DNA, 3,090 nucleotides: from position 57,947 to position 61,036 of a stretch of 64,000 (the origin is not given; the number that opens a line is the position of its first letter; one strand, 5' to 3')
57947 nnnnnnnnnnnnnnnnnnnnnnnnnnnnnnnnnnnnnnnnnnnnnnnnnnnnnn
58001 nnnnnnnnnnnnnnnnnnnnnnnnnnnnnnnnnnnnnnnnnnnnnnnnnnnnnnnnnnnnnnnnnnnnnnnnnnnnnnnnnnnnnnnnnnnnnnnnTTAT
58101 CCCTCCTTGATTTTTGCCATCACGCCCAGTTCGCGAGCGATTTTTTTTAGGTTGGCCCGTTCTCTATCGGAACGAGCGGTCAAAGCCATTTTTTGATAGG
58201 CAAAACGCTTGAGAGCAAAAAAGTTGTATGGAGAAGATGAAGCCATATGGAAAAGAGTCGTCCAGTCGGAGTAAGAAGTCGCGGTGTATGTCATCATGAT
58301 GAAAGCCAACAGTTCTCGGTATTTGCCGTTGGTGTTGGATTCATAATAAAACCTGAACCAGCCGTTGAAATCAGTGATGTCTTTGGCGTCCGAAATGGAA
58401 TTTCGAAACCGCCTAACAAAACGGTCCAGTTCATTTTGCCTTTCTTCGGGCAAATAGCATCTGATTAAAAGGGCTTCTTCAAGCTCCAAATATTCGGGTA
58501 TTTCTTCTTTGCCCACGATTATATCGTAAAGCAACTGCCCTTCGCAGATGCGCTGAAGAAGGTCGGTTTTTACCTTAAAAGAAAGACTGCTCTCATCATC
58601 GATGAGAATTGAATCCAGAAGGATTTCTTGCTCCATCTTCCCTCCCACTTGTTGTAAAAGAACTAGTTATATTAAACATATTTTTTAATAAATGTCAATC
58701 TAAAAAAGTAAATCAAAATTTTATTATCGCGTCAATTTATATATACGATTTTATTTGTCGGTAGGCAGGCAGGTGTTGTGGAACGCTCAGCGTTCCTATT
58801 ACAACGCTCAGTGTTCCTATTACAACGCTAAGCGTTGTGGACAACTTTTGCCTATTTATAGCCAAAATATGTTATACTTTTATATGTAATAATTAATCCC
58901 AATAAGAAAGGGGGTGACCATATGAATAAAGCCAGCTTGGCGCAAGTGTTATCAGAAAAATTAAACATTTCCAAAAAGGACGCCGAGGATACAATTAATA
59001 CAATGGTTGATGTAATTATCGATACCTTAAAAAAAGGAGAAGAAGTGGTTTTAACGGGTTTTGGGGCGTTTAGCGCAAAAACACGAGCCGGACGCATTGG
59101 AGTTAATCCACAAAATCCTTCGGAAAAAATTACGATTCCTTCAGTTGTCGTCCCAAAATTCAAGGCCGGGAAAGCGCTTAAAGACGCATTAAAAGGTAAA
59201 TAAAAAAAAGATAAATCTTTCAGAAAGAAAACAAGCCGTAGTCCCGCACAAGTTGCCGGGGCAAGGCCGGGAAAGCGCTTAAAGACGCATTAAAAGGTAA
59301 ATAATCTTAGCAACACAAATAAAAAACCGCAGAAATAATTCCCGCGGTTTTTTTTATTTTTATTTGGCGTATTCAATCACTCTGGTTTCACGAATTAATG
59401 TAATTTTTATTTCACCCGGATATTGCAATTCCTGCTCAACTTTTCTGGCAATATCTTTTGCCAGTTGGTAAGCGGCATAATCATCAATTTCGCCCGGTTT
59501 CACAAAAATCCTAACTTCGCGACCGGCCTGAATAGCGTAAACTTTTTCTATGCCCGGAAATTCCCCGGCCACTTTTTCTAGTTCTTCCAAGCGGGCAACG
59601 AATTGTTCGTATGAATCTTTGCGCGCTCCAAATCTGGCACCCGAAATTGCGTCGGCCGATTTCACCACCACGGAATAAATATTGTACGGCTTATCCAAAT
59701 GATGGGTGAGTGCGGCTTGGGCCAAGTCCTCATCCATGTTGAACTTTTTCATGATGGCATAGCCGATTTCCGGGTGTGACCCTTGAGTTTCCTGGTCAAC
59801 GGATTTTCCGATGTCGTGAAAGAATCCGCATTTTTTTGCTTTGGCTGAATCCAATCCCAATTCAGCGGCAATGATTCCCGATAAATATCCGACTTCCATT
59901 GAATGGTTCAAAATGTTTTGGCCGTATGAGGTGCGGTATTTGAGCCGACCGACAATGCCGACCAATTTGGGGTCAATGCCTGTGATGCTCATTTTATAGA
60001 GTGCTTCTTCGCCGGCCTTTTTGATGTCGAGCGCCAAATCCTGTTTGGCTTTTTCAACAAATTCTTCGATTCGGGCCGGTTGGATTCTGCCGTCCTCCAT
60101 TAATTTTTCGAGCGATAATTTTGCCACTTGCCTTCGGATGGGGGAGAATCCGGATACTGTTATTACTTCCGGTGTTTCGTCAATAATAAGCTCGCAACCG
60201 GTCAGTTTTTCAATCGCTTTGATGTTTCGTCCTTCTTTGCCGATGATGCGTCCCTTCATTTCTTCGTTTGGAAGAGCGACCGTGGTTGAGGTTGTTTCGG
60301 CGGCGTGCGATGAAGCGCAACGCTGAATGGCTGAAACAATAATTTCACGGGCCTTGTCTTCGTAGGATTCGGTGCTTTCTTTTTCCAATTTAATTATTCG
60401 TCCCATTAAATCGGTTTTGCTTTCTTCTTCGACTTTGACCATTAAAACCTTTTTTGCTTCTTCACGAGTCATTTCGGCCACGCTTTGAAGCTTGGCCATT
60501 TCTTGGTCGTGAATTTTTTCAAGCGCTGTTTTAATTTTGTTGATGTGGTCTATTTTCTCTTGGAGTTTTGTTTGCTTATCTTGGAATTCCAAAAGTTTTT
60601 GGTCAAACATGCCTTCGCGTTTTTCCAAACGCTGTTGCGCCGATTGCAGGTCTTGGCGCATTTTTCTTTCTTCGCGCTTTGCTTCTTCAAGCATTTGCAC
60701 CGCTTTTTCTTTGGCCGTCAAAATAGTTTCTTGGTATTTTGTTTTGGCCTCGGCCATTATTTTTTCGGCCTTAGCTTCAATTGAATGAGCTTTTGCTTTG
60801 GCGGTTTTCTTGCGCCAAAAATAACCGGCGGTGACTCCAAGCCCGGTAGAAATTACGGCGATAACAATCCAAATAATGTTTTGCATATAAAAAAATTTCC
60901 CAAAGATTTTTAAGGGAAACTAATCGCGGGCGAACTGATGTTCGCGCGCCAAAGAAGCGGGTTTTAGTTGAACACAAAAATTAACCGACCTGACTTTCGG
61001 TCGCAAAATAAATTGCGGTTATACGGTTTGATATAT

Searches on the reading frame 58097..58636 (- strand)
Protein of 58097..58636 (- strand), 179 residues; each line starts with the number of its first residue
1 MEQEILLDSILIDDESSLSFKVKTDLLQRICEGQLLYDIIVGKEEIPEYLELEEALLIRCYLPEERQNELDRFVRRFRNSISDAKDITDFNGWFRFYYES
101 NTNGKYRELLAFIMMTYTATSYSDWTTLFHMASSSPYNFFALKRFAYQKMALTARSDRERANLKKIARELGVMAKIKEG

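Call 4: search_protein_families(library=pfam, proteins=[window:58097-58636:-], max_evalue=1)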
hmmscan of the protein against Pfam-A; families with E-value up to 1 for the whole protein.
window:58097-58636:- (179 aa): 1 family
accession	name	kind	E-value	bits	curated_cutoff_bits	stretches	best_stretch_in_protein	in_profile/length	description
PF18736.6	pEK499_p136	-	0.021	15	26.6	1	64-104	77-120/152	HEPN pEK499 p136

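Call 5: search_protein_families(library=padloc, proteins=[window:58097-58636:-], max_evalue=1)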
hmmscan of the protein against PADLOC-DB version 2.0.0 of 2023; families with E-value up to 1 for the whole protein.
window:58097-58636:- (179 aa): 0 families

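Call 7: find_homologous_proteins(query=window:58097-58636:-)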
Query window:58097-58636:- (179 aa): 1 proteins with E <= 0.001 among 136 candidates.
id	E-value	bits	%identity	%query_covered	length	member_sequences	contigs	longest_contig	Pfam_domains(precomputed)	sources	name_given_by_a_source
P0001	1.7e-112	391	100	100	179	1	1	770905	-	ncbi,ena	-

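Call 10: find_encoding_contigs(protein=P0001, flank=10000, max_places=3)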
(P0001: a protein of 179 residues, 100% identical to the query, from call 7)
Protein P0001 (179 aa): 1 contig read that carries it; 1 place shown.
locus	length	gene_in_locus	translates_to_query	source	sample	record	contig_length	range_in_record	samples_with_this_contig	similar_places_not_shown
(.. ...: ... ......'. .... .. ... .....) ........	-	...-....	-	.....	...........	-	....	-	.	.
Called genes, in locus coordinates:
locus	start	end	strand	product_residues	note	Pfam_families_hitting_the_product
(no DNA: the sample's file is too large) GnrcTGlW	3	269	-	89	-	?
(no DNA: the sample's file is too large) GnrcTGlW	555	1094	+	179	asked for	-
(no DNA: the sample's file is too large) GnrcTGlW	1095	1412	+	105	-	-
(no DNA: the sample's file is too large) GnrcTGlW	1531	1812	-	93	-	PF00216:Bac_DNA_binding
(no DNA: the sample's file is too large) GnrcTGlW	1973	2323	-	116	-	PF00903:Glyoxalase, PF12681:Glyoxalase_2 (faint)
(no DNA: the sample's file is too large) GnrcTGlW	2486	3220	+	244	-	-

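Call 20: find_homologous_proteins(query=A1)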
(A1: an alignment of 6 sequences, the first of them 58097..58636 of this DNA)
Query A1 (6 sequences) (179 aa, profile of the alignment): 5 proteins with E <= 0.001 among 2190 candidates.
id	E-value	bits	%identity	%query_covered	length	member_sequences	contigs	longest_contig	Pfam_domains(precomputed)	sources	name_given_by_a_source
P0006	9.1e-98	343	49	83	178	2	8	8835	-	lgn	-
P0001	2.3e-84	299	100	100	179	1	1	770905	-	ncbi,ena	-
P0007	3.6e-82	292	46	95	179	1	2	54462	-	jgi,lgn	jgi:hypothetical protein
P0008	2.3e-81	289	43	89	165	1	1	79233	-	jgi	-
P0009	1.8e-80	287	41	89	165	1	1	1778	-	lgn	-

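Call 22: find_encoding_contigs(protein=P0007, flank=10000, max_places=3)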
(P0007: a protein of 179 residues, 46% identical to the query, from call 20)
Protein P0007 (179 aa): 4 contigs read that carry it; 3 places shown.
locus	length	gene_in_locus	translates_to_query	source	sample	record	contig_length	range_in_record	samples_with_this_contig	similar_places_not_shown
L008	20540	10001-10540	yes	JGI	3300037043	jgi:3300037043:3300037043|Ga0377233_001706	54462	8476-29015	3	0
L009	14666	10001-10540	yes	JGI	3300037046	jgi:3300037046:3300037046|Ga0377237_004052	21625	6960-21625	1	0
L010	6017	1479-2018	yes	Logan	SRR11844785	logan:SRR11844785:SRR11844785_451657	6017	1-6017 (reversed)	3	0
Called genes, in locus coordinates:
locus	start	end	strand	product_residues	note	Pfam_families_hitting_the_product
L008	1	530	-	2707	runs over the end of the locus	PF26696:PTL_trimer, PF05658:YadA_head (faint), PF13884:Peptidase_S74 (weak)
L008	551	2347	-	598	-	PF26696:PTL_trimer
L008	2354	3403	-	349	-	-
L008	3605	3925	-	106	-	PF00085:Thioredoxin, PF13098:Thioredoxin_2 (weak), PF13905:Thioredoxin_8 (faint)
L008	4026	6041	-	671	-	PF04760:IF2_N (weak), PF00009:GTP_EFTU, PF00071:Ras (weak), PF01926:MMR_HSR1, PF22042:EF-G_D2, PF03144:GTP_EFTU_D2 (faint), PF11987:IF-2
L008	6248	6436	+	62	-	-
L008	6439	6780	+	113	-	-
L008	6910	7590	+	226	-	PF01509:TruB_N, PF16198:TruB_C_2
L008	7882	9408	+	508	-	PF12072:RNase_Y_N, PF26594:KH_NusA_2nd (weak), PF00013:KH_1, PF22891:KH_PNO1_2nd (faint), PF08668:HDOD (faint), PF01966:HD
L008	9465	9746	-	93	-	PF00216:Bac_DNA_binding, PF18291:HU-HIG (weak), PF18175:HU-CCDC81_bac_2 (weak)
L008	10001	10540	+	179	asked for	-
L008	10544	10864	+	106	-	-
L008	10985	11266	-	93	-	PF00216:Bac_DNA_binding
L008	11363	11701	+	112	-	-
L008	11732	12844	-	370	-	PF07907:YibE_F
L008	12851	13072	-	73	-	PF02001:DUF134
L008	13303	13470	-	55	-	-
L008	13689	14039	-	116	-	PF00903:Glyoxalase, PF18029:Glyoxalase_6 (weak)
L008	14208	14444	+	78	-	-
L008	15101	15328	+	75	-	-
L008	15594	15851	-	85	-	-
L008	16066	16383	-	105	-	-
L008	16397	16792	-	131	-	-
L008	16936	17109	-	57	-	-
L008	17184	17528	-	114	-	-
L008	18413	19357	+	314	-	PF01073:3Beta_HSD (weak), PF01370:Epimerase, PF02719:Polysacc_synt_2 (faint), PF04321:RmlD_sub_bind, PF07993:NAD_binding_4 (faint), PF16363:GDP_Man_Dehyd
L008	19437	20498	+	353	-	-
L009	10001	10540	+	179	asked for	-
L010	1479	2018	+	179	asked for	-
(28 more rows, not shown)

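Call 49: search_protein_families(library=ncbifam, proteins=[window:58097-58636:-, P0007], max_evalue=0.1)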
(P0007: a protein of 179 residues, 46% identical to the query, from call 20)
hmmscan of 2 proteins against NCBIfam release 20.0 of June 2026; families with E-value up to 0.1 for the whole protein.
window:58097-58636:- (179 aa): 0 families

P0007 (179 aa): 0 families

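Call 50: search_protein_families(library=phrogs, proteins=[window:58097-58636:-, P0006, P0007, P0008, P0009], max_evalue=0.1)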
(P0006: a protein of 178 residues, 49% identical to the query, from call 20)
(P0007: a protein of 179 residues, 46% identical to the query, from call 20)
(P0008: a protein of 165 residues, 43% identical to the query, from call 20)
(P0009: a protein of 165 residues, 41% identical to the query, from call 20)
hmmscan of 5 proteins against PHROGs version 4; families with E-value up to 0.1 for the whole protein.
window:58097-58636:- (179 aa): 1 family
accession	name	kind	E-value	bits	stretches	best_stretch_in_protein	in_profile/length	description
phrog_17013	-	unknown function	0.041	14.6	1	19-116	21-121/234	-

P0006 (178 aa): 0 families

P0007 (179 aa): 0 families

P0008 (165 aa): 0 families

P0009 (165 aa): 0 families

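Call 53: predict_structure(alignment_id=A5)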
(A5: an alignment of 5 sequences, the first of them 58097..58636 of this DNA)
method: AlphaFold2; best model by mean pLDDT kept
length: 179 residues; sequences in the alignment: 5
mean_pLDDT: 77.7   pTM: 0.73
mean pLDDT of the five models: 77.7, 76.9, 75.8, 74.5, 53.7
residues with pLDDT >= 90: 58; 70-90: 77; 50-70: 16; < 50: 28
segments of 3 or more residues with pLDDT < 50: 1-21, 175-179
pLDDT, mean of each block of 10 residues (from residue 1): 36 41 51 73 82 89 86 88 89 90 78 95 96 85 92 92 86 48
secondary structure, 60 per line:
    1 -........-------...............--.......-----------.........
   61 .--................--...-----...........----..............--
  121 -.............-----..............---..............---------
elements in order: H2-9 H17-31 H34-40 H52-61 H64-79 H90-100 H105-118 H122-134 H140-153 H157-170

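Call 57: fold_search(model_id=the predicted structure, library=pdb)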
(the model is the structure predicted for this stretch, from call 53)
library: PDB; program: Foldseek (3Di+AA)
matches with E <= 10: 303; with E <= 0.001: 0
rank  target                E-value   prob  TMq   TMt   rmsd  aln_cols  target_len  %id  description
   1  6whb                  7.8e-01  0.21  0.21  0.14  13.7       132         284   11  MEKK1 TOG domain (548-867) (released 2020-08-26)
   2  5h78_A                1.0e+00  0.35  0.34  0.32  13.0       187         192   13  Crystal structure of the PKA-DHR14 fusion protein (released 2017-06-28)
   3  6fai_i                1.0e+00  0.28  0.27  0.20  11.9       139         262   10  Structure of a eukaryotic cytoplasmic pre-40S ribosomal subunit (released 2018-02-28)
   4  1jwg_A                1.0e+00  0.25  0.28  0.33   9.3       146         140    9  VHS Domain of human GGA1 complexed with cation-independent M6PR C-terminal Peptide (released 2002-03-06)
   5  1sqm                  1.3e+00  0.20  0.29  0.11  13.2       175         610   10  STRUCTURE OF [R563A] LEUKOTRIENE A4 HYDROLASE (released 2004-08-03)
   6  7x8a_D                1.4e+00  0.25  0.32  0.11   8.8       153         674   12  Cryo-EM structure of a bacterial protein complex (released 2022-11-16)
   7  3oak_A                1.4e+00  0.15  0.26  0.29  14.4       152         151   12  Crystal structure of a Spn1 (Iws1)-Spt6 complex (released 2010-11-24)
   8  5w4a_A                1.4e+00  0.38  0.39  0.34   6.5       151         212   10  C. japonica N-domain (released 2018-06-13)
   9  7xn7_n                1.4e+00  0.20  0.26  0.31  11.7       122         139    9  RNA polymerase II elongation complex containing Spt4/5, Elf1, Spt6, Spn1 and Paf1C (released 2022-09-07)
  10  8etg_b                1.4e+00  0.07  0.17  0.10  17.6       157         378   13  Fkbp39 associated 60S nascent ribosome State 3 (released 2022-11-30)
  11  5dcq_C                1.5e+00  0.20  0.26  0.28  11.2       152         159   10  Crystal structure of bacterial adhesin, FNE from Streptococcus equi spp. equi. (released 2016-06-29)
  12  4pls_A                1.6e+00  0.23  0.29  0.20  11.3       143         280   10  Crystal Structures of Designed Armadillo Repeat Proteins: Implications of Construct Design and Crystallization Conditi (released 2014-12-10)
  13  8kc4                  1.7e+00  0.41  0.32  0.36  10.2       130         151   12  De novo design protein -NA05 (released 2024-08-07)
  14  6owo_B                1.7e+00  0.25  0.29  0.12  11.4       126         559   14  CRYO-EM STRUCTURE OF PHOSPHORYLATED AP-2 CORE BOUND TO NECAP (released 2019-09-11)
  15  6vfk_B                1.7e+00  0.14  0.23  0.16  11.0       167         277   13  De novo designed tetrahedral nanoparticle T33_dn10 displaying 4 copies of BG505-SOSIP trimer on the surface (released 2020-07-22)
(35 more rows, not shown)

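Call 70: search_protein_families(library=pfam, alignment_id=A5, max_evalue=1)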
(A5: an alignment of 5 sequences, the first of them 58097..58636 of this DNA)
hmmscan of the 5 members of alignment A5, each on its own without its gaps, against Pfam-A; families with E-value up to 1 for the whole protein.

A. member 1, window:58097-58636:- (179 aa): 1 family
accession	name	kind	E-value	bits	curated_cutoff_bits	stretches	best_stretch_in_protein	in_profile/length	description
PF18736.6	pEK499_p136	-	0.021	15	26.6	1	64-104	77-120/152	HEPN pEK499 p136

B. families by the number of members that match (of 5 scanned): 2 families
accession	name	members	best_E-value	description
PF18736.6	pEK499_p136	1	0.021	HEPN pEK499 p136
PF22273.1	DUF6956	1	0.047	Domain of unknown function (DUF6956)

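Call 71: fold_search(model_id=the predicted structure, library=viral)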
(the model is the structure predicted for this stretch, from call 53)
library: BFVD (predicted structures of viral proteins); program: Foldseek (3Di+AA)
matches with E <= 10: 241; with E <= 0.001: 0
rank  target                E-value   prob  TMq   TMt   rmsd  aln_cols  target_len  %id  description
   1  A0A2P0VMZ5            5.1e-01  0.12  0.19  0.10  17.9       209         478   12  Uncharacterized protein [Tetraselmis virus 1]
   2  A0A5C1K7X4            7.6e-01  0.15  0.21  0.24  11.3       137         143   13  Uncharacterized protein [Pseudomonas phage vB_PaeM_PS119XW]
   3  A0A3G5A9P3            8.8e-01  0.18  0.24  0.14  12.6       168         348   10  Uncharacterized protein [Hyperionvirus sp.]
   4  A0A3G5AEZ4            8.8e-01  0.16  0.26  0.11  13.3       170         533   15  Uncharacterized protein [Hyperionvirus sp.]
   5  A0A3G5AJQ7            1.1e+00  0.08  0.17  0.11  14.3       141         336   13  Uncharacterized protein [Solivirus sp.]
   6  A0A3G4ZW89            1.4e+00  0.25  0.30  0.24  13.0       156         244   12  Ankyrin repeat protein [Faunusvirus sp.]
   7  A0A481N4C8            1.4e+00  0.21  0.28  0.25  12.6       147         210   14  M9 [Myxoma virus]
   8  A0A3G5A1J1            1.4e+00  0.18  0.28  0.24  14.2       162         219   14  Tetratricopeptide repeat protein [Harvfovirus sp.]
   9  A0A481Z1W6            1.4e+00  0.07  0.17  0.14  18.0       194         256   11  F-box domain-containing protein [Pithovirus LCPAC001]
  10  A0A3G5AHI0            1.4e+00  0.07  0.16  0.10  14.9       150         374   17  F-box domain-containing protein [Solivirus sp.]
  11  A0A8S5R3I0            1.6e+00  0.06  0.19  0.11  20.6       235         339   11  Uncharacterized protein [Microviridae sp. cts131]
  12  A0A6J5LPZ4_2          1.6e+00  0.06  0.19  0.04  22.7       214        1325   17  Uncharacterized protein [uncultured Caudovirales phage]
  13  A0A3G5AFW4            1.7e+00  0.38  0.36  0.23  12.8       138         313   12  Uncharacterized protein [Solivirus sp.]
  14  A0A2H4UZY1            1.8e+00  0.07  0.18  0.21  14.0       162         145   14  ORF109 protein [Operophtera brumata nucleopolyhedrovirus]
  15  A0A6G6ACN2            1.9e+00  0.13  0.25  0.27  13.6       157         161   16  Ankyrin repeat-containing protein [Borely moumouvirus]
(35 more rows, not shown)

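Call 85: search_solved_structures(query=A5, max_evalue=10)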
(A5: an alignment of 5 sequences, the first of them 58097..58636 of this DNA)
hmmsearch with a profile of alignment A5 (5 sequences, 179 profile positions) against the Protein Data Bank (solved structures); distinct sequences matched with E-value up to 10: 1.
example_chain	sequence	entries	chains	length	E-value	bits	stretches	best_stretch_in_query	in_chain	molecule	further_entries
1jrm_A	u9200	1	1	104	0.46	13.1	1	22-82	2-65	CONSERVED HYPOTHETICAL PROTEIN mth637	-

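Call 88: find_related_loci(query=A5, collection=viral_contigs, flank=5000)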
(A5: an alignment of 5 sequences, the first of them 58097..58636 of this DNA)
Query A5 (179 aa) in viral_contigs; peptide patterns used: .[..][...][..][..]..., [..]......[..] (x = any residue, [..] = any of these).
107 stretches matched a pattern, but none encodes a relative of the query by tblastn (E <= 1e-3).

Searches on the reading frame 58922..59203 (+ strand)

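Call 4: search_protein_families(library=pfam, proteins=[window:58922-59203:+], max_evalue=1)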
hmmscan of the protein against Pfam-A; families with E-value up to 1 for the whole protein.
window:58922-59203:+ (93 aa): 9 families
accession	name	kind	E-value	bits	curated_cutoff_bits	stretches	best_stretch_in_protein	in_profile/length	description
PF00216.26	Bac_DNA_binding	-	6.4e-28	97.3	22.4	1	1-90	1-89/90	Bacterial DNA-binding protein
PF18175.6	HU-CCDC81_bac_2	-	1.2e-06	28.7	35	1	6-53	3-50/70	CCDC81-like prokaryotic HU domain 2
PF18291.6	HU-HIG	-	7.2e-06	26.5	26.2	1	4-92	35-120/125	HU domain fused to wHTH, Ig, or Glycine-rich motif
PF14848.11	HU-DNA_bdg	-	0.0047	17.4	30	1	8-55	37-83/124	DNA-binding domain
PF14908.11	HU-CCDC81_euk_1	-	0.0097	16.4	26.1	1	12-83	15-84/89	CCDC81 eukaryotic HU domain 1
PF18289.6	HU-CCDC81_euk_2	-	0.036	14.5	26.1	1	10-55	10-57/75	CCDC81 eukaryotic HU domain 2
PF00362.24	Integrin_beta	-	0.082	13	24.8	1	15-69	15-69/248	Integrin beta chain VWA domain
PF18174.6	HU-CCDC81_bac_1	-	0.1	12.9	26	1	26-58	2-34/59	CCDC81-like prokaryotic HU domain 1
PF14098.11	SSPI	-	0.17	12.5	27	1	23-49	14-40/65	Small, acid-soluble spore protein I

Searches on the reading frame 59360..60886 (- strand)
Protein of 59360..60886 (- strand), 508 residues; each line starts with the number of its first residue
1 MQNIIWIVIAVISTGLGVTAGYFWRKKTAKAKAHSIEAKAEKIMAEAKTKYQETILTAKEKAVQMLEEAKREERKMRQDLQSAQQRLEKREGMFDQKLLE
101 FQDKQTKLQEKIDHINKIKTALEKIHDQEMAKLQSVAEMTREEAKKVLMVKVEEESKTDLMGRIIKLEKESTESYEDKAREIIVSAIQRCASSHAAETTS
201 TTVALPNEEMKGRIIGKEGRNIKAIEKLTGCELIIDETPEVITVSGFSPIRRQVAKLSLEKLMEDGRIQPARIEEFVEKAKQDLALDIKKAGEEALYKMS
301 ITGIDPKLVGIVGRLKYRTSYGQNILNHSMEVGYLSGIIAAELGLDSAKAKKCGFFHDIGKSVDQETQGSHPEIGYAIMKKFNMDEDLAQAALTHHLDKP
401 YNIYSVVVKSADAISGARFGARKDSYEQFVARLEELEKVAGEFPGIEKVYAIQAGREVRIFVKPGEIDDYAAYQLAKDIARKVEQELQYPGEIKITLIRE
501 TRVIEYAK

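Call 24: find_related_loci(query=window:59360-60886:-, collection=genome_contigs, flank=8000)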
Query window:59360-60886:- (508 aa) in genome_contigs; peptide patterns used: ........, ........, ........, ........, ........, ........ (x = any residue, [..] = any of these).
600 stretches matched a pattern (row limit reached: there are more); 567 encode a relative of the query (tblastn E <= 1e-3); the best 80 are kept; 80 distinct loci.
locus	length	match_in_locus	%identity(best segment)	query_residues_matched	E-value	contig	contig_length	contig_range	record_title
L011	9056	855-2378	77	1-508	0e+0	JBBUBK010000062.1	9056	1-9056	MAG: Patescibacteria group bacterium isolate H52-bin026_1 H52_bin026_1_000000000062, whole genome shotgun sequence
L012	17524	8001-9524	76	1-508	0e+0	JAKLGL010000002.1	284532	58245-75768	MAG: Patescibacteria group bacterium isolate RA.bin39 RA.bin39_2, whole genome shotgun sequence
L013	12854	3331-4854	73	1-508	0e+0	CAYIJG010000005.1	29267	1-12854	MAG TPA_asm: uncultured Gammaproteobacteria bacterium isolate ERP119705_co24_1001 genome assembly, contig: NODE_1547_len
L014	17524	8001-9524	74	1-508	0e+0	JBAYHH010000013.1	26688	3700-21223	MAG: Candidatus Magasanikiibacteriota bacterium isolate SO_2016_GW1_145 scaffold03199_OW334_2016, whole genome shotgun s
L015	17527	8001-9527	72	1-508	0e+0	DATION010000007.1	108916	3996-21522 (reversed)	MAG TPA_asm: Candidatus Udaeobacter sp. isolate SMAG_U15825 k141_212360, whole genome shotgun sequence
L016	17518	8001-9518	73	3-508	0e+0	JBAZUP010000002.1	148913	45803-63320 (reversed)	MAG: Patescibacteria group bacterium isolate SO_2017_GW1_231 NODE_822_length_148913_cov_3.456797_OW334_2017, whole genom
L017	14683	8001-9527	69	1-508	0e+0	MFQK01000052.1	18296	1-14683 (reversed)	MAG: Candidatus Magasanikbacteria bacterium RIFCSPLOWO2_02_FULL_44_11 rifcsplowo2_02_scaffold_8848, whole genome shotgun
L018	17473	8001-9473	72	18-508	0e+0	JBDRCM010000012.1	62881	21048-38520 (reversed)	MAG: bacterium isolate MEGAHIT-group-1.185 k141_2903345, whole genome shotgun sequence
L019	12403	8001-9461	71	22-508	0e+0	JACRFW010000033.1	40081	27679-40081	MAG: Candidatus Magasanikbacteria bacterium isolate NC_groundwater_1735_Pr3_B-0.1um_49_411 SR-2_scaffold_141_2041703, wh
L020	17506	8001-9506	58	7-508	0e+0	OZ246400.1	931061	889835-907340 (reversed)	MAG: uncultured Gammaproteobacteria bacterium isolate ERP019367_co1_39 genome assembly, chromosome: 1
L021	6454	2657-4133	68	4-508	0e+0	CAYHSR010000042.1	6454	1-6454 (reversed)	MAG TPA_asm: uncultured Gammaproteobacteria bacterium isolate ERP119705_co14_33 genome assembly, contig: NODE_20958_leng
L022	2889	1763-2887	75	17-391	0e+0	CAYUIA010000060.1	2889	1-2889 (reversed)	MAG TPA_asm: uncultured Gammaproteobacteria bacterium isolate binchicken_co111_88 genome assembly, contig: NODE_78496_le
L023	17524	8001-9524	52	1-508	2e-179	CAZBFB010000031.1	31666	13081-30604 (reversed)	MAG TPA_asm: uncultured Gammaproteobacteria bacterium isolate binchicken_co203_31 genome assembly, contig: k141_3030072,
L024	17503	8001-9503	54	5-508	7e-177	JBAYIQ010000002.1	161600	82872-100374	MAG: Patescibacteria group bacterium isolate SO_2016_GW1_34 scaffold00196_OW334_2016, whole genome shotgun sequence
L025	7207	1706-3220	53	1-508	2e-173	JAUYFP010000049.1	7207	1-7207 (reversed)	MAG: bacterium isolate C21_metabat.bin.20 C21_k141_411483, whole genome shotgun sequence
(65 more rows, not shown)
